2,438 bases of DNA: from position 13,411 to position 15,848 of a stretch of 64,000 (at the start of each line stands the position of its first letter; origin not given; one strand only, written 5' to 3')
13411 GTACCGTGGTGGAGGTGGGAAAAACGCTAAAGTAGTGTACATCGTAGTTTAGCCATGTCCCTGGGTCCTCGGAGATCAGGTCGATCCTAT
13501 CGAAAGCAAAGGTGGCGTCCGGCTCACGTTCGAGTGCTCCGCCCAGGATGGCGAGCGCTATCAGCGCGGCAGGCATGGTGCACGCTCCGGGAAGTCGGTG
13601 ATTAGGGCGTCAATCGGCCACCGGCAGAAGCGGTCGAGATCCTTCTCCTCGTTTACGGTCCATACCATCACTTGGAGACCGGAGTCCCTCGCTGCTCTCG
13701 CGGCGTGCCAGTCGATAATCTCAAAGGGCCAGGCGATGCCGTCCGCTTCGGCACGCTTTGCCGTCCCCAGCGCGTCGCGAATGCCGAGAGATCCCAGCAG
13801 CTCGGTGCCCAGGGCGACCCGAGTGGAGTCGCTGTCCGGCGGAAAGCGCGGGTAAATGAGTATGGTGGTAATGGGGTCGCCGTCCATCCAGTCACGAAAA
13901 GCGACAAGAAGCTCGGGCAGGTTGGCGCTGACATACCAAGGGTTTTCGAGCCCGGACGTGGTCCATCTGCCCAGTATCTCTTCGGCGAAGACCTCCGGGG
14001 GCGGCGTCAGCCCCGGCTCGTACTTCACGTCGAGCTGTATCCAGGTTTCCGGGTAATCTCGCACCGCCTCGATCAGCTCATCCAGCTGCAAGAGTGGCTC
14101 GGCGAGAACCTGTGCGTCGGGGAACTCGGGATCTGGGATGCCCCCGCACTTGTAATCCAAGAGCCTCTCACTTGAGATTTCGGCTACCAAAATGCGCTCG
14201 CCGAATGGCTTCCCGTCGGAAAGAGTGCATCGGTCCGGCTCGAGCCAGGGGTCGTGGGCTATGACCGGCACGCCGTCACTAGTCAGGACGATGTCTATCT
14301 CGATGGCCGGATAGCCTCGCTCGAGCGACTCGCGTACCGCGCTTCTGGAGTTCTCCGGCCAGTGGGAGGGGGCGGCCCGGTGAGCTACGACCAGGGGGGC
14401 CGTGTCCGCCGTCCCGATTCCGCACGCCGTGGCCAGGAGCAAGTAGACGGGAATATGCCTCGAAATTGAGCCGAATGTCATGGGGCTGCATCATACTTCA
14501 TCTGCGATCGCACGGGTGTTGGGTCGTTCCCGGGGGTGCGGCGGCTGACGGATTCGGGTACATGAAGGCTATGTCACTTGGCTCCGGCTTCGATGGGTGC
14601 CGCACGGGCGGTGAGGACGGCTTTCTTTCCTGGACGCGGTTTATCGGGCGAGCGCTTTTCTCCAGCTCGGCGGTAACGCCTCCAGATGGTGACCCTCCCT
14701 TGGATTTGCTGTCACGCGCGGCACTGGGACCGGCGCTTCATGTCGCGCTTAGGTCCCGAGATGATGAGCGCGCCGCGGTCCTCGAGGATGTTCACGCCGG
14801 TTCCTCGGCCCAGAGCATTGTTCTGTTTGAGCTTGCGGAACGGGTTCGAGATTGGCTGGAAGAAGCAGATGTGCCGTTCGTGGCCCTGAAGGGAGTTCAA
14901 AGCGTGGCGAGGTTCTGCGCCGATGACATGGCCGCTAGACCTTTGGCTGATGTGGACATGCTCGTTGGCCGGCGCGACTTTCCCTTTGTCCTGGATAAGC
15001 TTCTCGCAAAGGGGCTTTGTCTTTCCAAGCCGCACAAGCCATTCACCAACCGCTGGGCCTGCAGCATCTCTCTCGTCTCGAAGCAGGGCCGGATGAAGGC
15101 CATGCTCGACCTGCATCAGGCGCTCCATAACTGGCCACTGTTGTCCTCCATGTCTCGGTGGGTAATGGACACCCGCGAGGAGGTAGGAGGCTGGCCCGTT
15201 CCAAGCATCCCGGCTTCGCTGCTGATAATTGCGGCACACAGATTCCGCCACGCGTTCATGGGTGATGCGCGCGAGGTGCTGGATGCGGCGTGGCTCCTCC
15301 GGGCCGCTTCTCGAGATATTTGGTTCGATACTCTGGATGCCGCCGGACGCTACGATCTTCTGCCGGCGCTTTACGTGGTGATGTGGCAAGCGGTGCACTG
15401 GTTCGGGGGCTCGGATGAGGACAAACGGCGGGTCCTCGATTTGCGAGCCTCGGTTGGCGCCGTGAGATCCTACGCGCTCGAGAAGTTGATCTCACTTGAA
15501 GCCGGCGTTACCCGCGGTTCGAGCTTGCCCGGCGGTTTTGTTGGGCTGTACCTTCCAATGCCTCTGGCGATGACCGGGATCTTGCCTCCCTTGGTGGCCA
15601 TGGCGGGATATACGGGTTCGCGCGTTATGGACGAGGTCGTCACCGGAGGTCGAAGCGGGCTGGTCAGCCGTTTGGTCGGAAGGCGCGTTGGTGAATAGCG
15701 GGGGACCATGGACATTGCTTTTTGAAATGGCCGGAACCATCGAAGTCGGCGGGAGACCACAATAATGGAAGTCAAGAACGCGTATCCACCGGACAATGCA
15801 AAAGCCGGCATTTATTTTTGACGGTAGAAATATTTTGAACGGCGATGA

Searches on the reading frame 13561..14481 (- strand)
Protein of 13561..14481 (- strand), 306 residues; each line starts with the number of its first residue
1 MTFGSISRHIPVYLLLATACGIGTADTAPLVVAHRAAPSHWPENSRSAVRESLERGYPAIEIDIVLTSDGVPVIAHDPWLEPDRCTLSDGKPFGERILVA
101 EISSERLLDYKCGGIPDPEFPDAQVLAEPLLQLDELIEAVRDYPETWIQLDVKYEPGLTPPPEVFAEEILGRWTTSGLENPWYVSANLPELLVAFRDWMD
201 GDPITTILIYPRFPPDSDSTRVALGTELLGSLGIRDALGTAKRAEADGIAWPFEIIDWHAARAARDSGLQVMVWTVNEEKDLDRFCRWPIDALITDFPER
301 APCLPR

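Call 79: search_protein_families(library=pfam, proteins=[window:13561-14481:-], max_evalue=0.0001)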
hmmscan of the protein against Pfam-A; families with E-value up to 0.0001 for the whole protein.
window:13561-14481:- (306 aa): 1 family
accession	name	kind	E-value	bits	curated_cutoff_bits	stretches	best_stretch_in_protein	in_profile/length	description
PF03009.23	GDPD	-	1.2e-24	88.2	23.6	2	34-155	1-107/244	Glycerophosphoryl diester phosphodiesterase family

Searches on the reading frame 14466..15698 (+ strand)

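Call 79: search_protein_families(library=pfam, proteins=[window:14466-15698:+], max_evalue=0.0001)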
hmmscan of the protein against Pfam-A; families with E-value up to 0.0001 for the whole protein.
window:14466-15698:+ (410 aa): 1 family
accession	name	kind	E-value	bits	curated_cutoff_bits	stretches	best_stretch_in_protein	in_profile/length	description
PF14907.12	NTP_transf_5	-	2.4e-19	70.3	31.2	1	81-314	11-249/249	Uncharacterised nucleotidyltransferase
